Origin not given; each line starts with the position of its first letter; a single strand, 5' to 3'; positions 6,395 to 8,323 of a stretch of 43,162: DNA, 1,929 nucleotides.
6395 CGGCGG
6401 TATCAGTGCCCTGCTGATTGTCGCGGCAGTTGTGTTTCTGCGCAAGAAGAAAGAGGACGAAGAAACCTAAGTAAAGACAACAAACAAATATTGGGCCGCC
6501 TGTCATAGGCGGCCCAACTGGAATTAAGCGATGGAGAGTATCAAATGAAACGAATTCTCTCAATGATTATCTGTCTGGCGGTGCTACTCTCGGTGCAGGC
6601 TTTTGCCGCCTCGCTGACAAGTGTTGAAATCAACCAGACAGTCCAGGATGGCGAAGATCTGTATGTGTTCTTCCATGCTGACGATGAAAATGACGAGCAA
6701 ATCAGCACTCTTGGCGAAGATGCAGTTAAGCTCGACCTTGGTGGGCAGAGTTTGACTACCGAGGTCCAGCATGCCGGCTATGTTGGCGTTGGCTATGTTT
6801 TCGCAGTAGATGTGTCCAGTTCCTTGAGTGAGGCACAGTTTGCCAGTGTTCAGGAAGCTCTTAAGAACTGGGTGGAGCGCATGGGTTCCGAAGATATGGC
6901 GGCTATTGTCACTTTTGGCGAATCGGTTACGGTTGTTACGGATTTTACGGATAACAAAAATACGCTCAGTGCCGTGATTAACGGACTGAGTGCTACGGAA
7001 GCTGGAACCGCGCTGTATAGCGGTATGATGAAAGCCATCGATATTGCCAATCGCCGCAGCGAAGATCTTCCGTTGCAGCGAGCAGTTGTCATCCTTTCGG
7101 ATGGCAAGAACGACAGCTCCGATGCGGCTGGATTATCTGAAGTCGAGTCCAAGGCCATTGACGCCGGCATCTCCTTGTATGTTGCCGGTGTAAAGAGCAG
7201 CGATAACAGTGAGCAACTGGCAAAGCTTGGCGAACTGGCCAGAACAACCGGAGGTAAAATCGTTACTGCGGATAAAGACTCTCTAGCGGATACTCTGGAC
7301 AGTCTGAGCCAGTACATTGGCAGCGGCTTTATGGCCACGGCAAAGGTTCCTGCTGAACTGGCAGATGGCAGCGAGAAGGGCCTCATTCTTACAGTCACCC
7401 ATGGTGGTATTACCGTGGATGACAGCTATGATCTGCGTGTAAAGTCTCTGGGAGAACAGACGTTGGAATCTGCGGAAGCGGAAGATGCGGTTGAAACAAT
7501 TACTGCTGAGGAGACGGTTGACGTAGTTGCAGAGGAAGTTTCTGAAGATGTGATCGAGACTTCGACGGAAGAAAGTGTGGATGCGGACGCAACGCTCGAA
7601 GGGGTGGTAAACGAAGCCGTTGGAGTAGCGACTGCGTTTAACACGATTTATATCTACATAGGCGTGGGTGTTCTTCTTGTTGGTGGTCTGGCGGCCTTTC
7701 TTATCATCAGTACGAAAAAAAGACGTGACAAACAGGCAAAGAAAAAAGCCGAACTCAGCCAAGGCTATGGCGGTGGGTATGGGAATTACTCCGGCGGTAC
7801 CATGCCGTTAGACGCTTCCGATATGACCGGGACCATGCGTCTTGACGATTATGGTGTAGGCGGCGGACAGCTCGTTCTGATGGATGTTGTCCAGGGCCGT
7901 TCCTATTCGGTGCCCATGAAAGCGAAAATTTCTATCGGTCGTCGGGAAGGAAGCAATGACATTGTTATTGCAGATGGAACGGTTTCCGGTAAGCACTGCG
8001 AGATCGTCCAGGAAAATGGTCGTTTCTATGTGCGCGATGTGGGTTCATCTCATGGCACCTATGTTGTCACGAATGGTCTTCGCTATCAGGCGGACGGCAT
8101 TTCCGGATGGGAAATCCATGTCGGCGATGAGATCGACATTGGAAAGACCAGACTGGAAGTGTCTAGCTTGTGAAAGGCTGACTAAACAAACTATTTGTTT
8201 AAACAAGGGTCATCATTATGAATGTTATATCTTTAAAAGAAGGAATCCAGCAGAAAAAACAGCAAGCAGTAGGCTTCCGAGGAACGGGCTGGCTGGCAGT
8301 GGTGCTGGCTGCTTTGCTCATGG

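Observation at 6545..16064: T7SS core with EssC, YukD and WXG100 but no EssA/EssB/EsaA; FHA, VWA and ParA-type proteins in their place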

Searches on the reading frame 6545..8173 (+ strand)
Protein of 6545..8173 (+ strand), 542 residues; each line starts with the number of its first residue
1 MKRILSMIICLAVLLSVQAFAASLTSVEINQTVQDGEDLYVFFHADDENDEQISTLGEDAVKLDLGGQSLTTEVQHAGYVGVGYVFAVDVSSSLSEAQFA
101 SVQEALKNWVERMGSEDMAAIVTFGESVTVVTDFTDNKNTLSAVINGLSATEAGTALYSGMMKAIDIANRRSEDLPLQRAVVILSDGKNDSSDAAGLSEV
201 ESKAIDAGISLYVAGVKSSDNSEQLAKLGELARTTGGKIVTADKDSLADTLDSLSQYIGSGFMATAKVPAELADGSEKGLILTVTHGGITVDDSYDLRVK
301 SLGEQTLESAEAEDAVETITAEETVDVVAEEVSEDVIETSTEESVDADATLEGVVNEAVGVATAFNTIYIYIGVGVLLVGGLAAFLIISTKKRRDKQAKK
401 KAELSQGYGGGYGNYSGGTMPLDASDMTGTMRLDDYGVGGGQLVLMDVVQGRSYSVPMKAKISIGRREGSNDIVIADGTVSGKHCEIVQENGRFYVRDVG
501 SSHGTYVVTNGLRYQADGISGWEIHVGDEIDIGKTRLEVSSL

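Call 5: search_protein_families(library=pfam, proteins=[window:6545-8173:+], max_evalue=0.01)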
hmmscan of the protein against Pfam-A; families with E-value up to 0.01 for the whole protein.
window:6545-8173:+ (542 aa): 6 families
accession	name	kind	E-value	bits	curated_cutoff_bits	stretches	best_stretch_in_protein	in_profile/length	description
PF00092.34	VWA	-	2.9e-18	67.1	23.8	1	85-231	3-153/174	von Willebrand factor type A domain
PF00498.31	FHA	-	4.2e-16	59.6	20.7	1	462-533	1-67/67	FHA domain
PF13519.12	VWA_2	-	8.9e-14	52.5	27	1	85-187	2-106/107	von Willebrand factor type A domain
PF16697.10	Yop-YscD_cpl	-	4.5e-08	33.7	33.2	1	450-539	8-90/94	Inner membrane component of T3SS, cytoplasmic domain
PF13768.12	VWA_3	-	1.1e-07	32.4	27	1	85-237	4-151/155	von Willebrand factor type A domain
PF04811.21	Sec23_trunk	-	0.0023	18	27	0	84-130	6-55/241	Sec23/Sec24 trunk domain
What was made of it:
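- Checked: 6545-8173: VWA (res 85-231, E 2.9e-18) and FHA (462-533, E 4.2e-16) (call 5).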

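Call 7: search_protein_families(library=ncbifam, proteins=[window:6545-8173:+], max_evalue=0.1)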
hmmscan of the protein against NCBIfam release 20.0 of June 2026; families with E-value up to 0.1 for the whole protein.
window:6545-8173:+ (542 aa): 7 families
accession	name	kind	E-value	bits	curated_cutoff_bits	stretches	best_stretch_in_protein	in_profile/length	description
TIGR03436.1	acidobact_VWFA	subfamily_domain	1.9e-15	57.2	81.25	1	80-258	65-282/324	VWA domain-containing protein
NF041660.2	oxygluDhInhib_OdhI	equivalog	4.2e-11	42.8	200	1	462-537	58-125/130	oxoglutarate dehydrogenase inhibitor Odhl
NF049868.1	FhaB_Rv0019c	equivalog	7e-11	42.4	125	1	450-538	77-157/158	FHA domain-containing protein FhaB/FipA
TIGR03354.1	VI_FHA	hypoth_equivalog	1.5e-07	31.6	120.25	1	460-540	24-102/420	type VI secretion system-associated FHA domain protein TagH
TIGR03788.1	marine_srt_targ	equivalog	0.00041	18.9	551.65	1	80-241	270-430/629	marine proteobacterial sortase target protein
NF033793.0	peri_CopK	exception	0.05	13.6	123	0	7-42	6-41/88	periplasmic Cu(I)/Cu(II)-binding protein CopK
TIGR02901.1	QoxD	equivalog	0.061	13.8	85.6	0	4-55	18-69/94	cytochrome aa3 quinol oxidase subunit IV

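Call 21: find_homologous_proteins(query=window:6545-8173:+, max_evalue=0.00001)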
Query window:6545-8173:+ (542 aa): 33 proteins with E <= 0.00001 among 8000 candidates.
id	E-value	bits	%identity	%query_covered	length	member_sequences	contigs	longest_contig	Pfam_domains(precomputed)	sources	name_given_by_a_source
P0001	0.0e+0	1140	100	100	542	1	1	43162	PF13768.13,PF00498.32,PF00092.35,PF13519.13,PF16697.11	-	-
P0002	0.0e+0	1044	92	100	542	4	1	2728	PF13768.13,PF00498.32,PF00092.35,PF13519.13,PF16697.11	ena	-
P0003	0.0e+0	1014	89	100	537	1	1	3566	PF13768.13,PF00498.32,PF00092.35,PF13519.13,PF16697.11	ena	-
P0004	9.2e-251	851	75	100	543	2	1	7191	PF13768.13,PF00498.32,PF00092.35,PF13519.13,PF16697.11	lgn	-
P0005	2.0e-239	813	75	97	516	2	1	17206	PF00498.32,PF00092.35,PF13519.13,PF16697.11,PF05762.21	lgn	-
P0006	8.1e-230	782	68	100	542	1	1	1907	PF13768.13,PF00498.32,PF00092.35,PF13519.13,PF16697.11,PF05762.21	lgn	-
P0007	5.0e-215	733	66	100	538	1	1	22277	PF13768.13,PF00498.32,PF00092.35,PF13519.13,PF16697.11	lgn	-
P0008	5.2e-215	733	66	100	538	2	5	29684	PF13768.13,PF00498.32,PF00092.35,PF13519.13,PF16697.11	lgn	-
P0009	1.0e-214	732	65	100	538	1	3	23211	PF13768.13,PF00498.32,PF00092.35,PF13519.13,PF16697.11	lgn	-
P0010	3.8e-214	730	65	100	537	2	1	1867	PF13768.13,PF00498.32,PF00092.35,PF13519.13,PF16697.11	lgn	-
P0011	3.6e-166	572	54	100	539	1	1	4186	PF13768.13,PF00498.32,PF00092.35,PF13519.13,PF16697.11,PF05762.21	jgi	jgi:uncharacterized protein YegL/outer membrane murein-binding lipoprotein Lpp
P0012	4.1e-154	532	49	100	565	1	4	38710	PF13768.13,PF00498.32,PF00092.35,PF13519.13,PF16697.11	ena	-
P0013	4.1e-146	506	48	100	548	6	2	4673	PF13768.13,PF00498.32,PF00092.35,PF13519.13,PF16697.11,PF05762.21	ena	-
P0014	1.7e-139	484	47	100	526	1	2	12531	PF13768.13,PF00498.32,PF00092.35,PF13519.13,PF16697.11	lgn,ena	-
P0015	1.7e-132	461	45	100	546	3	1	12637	PF13768.13,PF00498.32,PF00092.35,PF13519.13,PF16697.11,PF05762.21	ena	-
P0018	1.2e-130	455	45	100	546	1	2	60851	PF13768.13,PF00498.32,PF00092.35,PF13519.13,PF16697.11,PF05762.21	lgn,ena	-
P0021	7.0e-122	426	44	100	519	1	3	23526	PF00498.32,PF00092.35,PF13519.13,PF16697.11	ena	-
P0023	3.2e-114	401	42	100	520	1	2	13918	PF00498.32,PF00092.35,PF13519.13,PF16697.11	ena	-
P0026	1.8e-96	342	38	100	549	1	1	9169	PF00498.32,PF00092.35,PF13519.13,PF16697.11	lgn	-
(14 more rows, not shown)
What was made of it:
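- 6545..8173 (+): Signal peptide, extracellular VWA with MIDAS motif DxSxS, acidic linker, TM, Gly/Tyr linker with TMPLD/TMRLD, and cytoplasmic FHA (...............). Predicted transmembrane phospho-signalling adaptor. About 26 full-length homologue clusters, all from metagenomes (call 21).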

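Call 22: find_encoding_contigs(protein=P0018, flank=10000, max_places=2)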
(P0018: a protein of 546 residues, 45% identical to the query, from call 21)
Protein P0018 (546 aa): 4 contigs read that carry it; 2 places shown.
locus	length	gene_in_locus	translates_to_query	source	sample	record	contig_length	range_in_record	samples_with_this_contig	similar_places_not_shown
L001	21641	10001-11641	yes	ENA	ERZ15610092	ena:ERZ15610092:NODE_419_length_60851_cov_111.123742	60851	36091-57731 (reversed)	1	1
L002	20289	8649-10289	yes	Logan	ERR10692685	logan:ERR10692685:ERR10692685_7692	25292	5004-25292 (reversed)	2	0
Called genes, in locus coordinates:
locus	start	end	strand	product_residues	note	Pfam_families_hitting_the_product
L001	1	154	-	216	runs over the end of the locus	PF13560:HTH_31, PF01381:HTH_3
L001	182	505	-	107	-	PF12844:HTH_19, PF13560:HTH_31, PF01381:HTH_3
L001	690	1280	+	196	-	PF00239:Resolvase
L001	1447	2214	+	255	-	PF00481:PP2C (weak), PF13672:PP2C_2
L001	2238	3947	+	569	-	PF00069:Pkinase, PF07714:PK_Tyr_Ser-Thr, PF03109:ABC1 (weak)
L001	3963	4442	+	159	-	-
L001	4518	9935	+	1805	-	PF13750:Big_3_3 (faint), PF19077:Big_13 (faint), PF12245:Big_3_2 (faint), PF07495:Y_Y_Y (faint)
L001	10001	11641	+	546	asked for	PF05762:VWA_CoxE (faint), PF00092:VWA, PF13519:VWA_2, PF13768:VWA_3 (weak), PF16697:Yop-YscD_cpl, PF00498:FHA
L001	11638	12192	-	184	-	PF13398:Peptidase_M50B (weak)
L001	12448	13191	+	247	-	PF16697:Yop-YscD_cpl (weak), PF00498:FHA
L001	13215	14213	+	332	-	PF01656:CbiA (faint), PF13614:AAA_31 (weak)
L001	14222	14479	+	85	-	-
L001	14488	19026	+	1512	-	PF01580:FtsK_SpoIIIE, PF13401:AAA_22 (faint), PF01580:FtsK_SpoIIIE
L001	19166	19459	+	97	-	-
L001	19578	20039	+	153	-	-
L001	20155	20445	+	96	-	-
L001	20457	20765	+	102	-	-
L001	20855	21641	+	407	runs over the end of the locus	-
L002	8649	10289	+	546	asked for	PF05762:VWA_CoxE (faint), PF00092:VWA, PF13519:VWA_2, PF13768:VWA_3 (weak), PF16697:Yop-YscD_cpl, PF00498:FHA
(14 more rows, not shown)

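Call 23: find_encoding_contigs(protein=P0012, flank=10000, max_places=2)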
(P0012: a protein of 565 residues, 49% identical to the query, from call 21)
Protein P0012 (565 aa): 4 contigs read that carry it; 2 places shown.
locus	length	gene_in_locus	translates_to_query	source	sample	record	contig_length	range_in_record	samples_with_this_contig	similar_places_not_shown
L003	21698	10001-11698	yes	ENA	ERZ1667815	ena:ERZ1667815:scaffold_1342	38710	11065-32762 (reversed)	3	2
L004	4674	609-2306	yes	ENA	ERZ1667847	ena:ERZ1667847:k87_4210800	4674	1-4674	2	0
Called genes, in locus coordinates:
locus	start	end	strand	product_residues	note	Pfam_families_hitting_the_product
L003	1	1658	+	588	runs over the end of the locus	PF00069:Pkinase, PF07714:PK_Tyr_Ser-Thr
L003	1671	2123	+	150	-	-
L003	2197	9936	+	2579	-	PF18998:Flg_new_2, PF07495:Y_Y_Y (faint)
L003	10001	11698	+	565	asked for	PF00092:VWA, PF13519:VWA_2, PF13768:VWA_3 (weak), PF16697:Yop-YscD_cpl (weak), PF00498:FHA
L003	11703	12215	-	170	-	PF13398:Peptidase_M50B (weak)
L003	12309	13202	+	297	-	PF19909:DUF6382, PF16697:Yop-YscD_cpl (weak), PF00498:FHA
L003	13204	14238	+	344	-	PF01656:CbiA (weak), PF13614:AAA_31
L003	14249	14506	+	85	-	PF08817:YukD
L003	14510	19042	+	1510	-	PF01637:ATPase_2 (faint), PF01580:FtsK_SpoIIIE, PF13401:AAA_22 (faint), PF01580:FtsK_SpoIIIE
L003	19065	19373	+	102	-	PF06013:WXG100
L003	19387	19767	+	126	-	PF22638:FlgK_D1 (faint)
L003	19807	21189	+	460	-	-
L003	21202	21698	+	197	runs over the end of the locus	-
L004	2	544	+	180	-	?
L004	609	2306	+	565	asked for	PF00092:VWA, PF13519:VWA_2, PF13768:VWA_3 (weak), PF16697:Yop-YscD_cpl (weak), PF00498:FHA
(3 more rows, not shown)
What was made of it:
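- Gene order PP2C - kinase - single-pass - giant Ig protein - VWA-TM-FHA - (minus-strand gene) - J - V - YukD - EssC - WXG100 in relatives L001-L003 (calls 22, 23).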

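Call 24: find_encoding_contigs(protein=P0021, flank=10000, max_places=2)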
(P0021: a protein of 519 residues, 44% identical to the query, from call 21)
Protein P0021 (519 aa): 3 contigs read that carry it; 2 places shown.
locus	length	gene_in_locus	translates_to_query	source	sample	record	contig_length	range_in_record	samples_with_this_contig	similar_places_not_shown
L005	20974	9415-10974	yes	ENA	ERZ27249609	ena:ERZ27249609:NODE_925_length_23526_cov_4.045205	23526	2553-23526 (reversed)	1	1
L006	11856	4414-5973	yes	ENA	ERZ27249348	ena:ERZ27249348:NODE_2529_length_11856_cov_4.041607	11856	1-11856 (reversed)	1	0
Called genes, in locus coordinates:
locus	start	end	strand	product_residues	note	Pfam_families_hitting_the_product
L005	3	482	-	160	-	?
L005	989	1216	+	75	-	-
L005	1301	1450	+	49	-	-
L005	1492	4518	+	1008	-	PF00069:Pkinase, PF01636:APH (faint), PF07714:PK_Tyr_Ser-Thr, PF23381:Beta-prop_IFT122_1st (faint), PF23414:Beta-prop_EML_2 (faint), PF12894:ANAPC4_WD40 (faint), PF13360:PQQ_2 (weak)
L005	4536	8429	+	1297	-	-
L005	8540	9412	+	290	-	PF13672:PP2C_2, PF00481:PP2C (weak)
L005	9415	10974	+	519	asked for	PF00092:VWA, PF13519:VWA_2, PF16697:Yop-YscD_cpl, PF00498:FHA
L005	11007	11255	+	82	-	PF08817:YukD (weak)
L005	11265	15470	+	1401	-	PF13245:AAA_19 (faint), PF01637:ATPase_2 (faint), PF01580:FtsK_SpoIIIE, PF13191:AAA_16 (faint), PF13401:AAA_22 (faint), PF01580:FtsK_SpoIIIE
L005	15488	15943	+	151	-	-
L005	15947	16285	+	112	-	-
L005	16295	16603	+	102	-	-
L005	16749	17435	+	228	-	-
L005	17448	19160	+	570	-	PF11187:Mbeg1-like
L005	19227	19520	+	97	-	PF06013:WXG100, PF10824:T7SS_ESX_EspC (weak)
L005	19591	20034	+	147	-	-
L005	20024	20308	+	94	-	-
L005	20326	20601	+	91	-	-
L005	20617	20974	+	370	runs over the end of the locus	-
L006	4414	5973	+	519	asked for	PF00092:VWA, PF13519:VWA_2, PF16697:Yop-YscD_cpl, PF00498:FHA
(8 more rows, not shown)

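Call 61: find_encoding_contigs(protein=P0026, flank=10000, max_places=1)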
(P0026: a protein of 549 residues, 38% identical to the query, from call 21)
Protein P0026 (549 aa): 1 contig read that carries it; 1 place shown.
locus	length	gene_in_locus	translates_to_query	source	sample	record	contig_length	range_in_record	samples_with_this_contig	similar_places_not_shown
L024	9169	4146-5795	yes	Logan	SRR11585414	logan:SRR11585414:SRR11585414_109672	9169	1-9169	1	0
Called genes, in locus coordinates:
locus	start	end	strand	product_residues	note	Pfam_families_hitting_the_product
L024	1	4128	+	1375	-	?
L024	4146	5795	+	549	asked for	PF00092:VWA, PF13519:VWA_2, PF16697:Yop-YscD_cpl, PF00498:FHA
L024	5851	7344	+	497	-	PF00498:FHA, PF16697:Yop-YscD_cpl, PF00498:FHA, PF00005:ABC_tran, PF13304:AAA_21 (weak)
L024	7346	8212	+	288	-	PF01061:ABC2_membrane, PF12698:ABC2_membrane_3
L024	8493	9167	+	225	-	?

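Call 62: find_encoding_contigs(protein=P0023, flank=10000, max_places=1)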
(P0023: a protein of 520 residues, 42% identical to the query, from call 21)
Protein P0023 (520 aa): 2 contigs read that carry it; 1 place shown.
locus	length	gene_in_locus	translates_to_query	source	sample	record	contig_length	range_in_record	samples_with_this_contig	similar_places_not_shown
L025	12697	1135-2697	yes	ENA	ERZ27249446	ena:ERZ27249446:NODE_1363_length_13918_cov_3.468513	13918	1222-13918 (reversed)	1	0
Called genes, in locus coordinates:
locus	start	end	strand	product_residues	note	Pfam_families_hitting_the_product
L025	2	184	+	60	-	?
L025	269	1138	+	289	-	PF00481:PP2C (weak), PF13672:PP2C_2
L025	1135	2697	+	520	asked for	PF00092:VWA, PF13519:VWA_2, PF16697:Yop-YscD_cpl, PF00498:FHA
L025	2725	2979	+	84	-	PF08817:YukD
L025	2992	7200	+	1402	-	PF13191:AAA_16 (faint), PF01580:FtsK_SpoIIIE, PF13401:AAA_22 (faint), PF01580:FtsK_SpoIIIE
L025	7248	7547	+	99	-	PF06013:WXG100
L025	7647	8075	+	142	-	PF16888:YwqH-like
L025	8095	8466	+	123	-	-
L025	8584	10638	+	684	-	PF04740:LXG (weak)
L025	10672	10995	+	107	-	PF13780:DUF4176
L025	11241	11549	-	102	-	PF08863:YolD (weak)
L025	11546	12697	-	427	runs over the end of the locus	PF00817:IMS, PF11799:IMS_C (faint)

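Call 63: find_encoding_contigs(protein=P0008, flank=10000, max_places=1)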
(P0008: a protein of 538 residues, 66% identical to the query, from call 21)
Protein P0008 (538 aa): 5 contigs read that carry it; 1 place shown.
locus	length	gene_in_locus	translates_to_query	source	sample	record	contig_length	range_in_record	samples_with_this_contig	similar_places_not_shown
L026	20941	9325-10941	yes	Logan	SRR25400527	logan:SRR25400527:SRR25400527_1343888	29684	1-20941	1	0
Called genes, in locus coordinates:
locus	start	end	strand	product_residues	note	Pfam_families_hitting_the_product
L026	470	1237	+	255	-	PF00481:PP2C (weak), PF13672:PP2C_2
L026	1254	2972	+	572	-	PF00069:Pkinase, PF07714:PK_Tyr_Ser-Thr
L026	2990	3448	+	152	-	-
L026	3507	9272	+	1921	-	PF12245:Big_3_2 (faint), PF19077:Big_13 (faint)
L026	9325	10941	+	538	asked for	PF00092:VWA, PF13519:VWA_2, PF13768:VWA_3, PF16697:Yop-YscD_cpl, PF00498:FHA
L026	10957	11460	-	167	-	-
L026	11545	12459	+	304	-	PF19909:DUF6382, PF00498:FHA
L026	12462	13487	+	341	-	PF01656:CbiA (weak), PF13614:AAA_31 (weak)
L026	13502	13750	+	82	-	PF08817:YukD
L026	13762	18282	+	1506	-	PF01580:FtsK_SpoIIIE, PF01637:ATPase_2 (faint), PF13191:AAA_16 (faint), PF13401:AAA_22 (faint), PF01580:FtsK_SpoIIIE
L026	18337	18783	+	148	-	-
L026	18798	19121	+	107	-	-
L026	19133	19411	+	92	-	-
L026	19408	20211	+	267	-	-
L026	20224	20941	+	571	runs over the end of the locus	PF26363:Phospholipase-like (weak), PF11187:Mbeg1-like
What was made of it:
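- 6545..8173 (+): Found in T7SS loci of two layouts (calls 22-24, 62, 63).
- L026 has the same order up to EssC (call 63).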

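Call 88: search_protein_representatives(protein=window:6545-8173:+)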
Query: 542 residues. Proteins with E-value up to 0.001 (for the whole library): 11559; up to 1e-10: 2069; up to 1e-30: 172. The best 150 are listed.
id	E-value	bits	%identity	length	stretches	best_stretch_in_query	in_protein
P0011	1.1e-166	571.8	56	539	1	1-540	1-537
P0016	8.7e-133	460.1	48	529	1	2-540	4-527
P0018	4.0e-131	454.6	45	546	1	1-540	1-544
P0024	7.1e-103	361.4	47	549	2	2-322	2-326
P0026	5.8e-97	341.9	42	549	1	1-541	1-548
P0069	1.6e-89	317.4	38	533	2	1-312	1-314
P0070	3.4e-87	309.7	49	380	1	1-307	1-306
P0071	3.8e-82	293.1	34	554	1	6-540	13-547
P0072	2.4e-79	283.8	38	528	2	5-304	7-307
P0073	1.1e-72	261.9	40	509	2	6-301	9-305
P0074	1.6e-68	248.1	43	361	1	7-307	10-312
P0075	4.2e-67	243.5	36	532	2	9-303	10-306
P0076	1.7e-54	201.9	33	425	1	113-539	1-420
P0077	9.7e-54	199.4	36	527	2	1-301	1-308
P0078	3.6e-52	194.2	33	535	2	9-308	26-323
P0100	2.9e-42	161.5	27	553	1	7-537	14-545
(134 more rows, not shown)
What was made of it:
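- Tried and rejected: VWA-TM-FHA as a rare, T7SS-specific family: rejected after the exhaustive search found 172 representatives at E<=1e-30 (call 88).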

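Call 89: find_encoding_contigs(protein=P0071, flank=10000, max_places=1)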
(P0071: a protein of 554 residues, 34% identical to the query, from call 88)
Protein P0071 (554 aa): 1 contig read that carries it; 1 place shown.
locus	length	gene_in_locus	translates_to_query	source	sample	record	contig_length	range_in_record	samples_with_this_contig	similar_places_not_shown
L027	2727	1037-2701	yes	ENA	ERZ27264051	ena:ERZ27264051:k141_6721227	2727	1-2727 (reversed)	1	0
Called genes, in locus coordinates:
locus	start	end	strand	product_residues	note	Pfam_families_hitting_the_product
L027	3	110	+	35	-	?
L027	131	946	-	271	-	PF00481:PP2C, PF13672:PP2C_2, PF07228:SpoIIE (faint)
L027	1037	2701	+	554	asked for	PF00092:VWA, PF13519:VWA_2, PF16697:Yop-YscD_cpl, PF00498:FHA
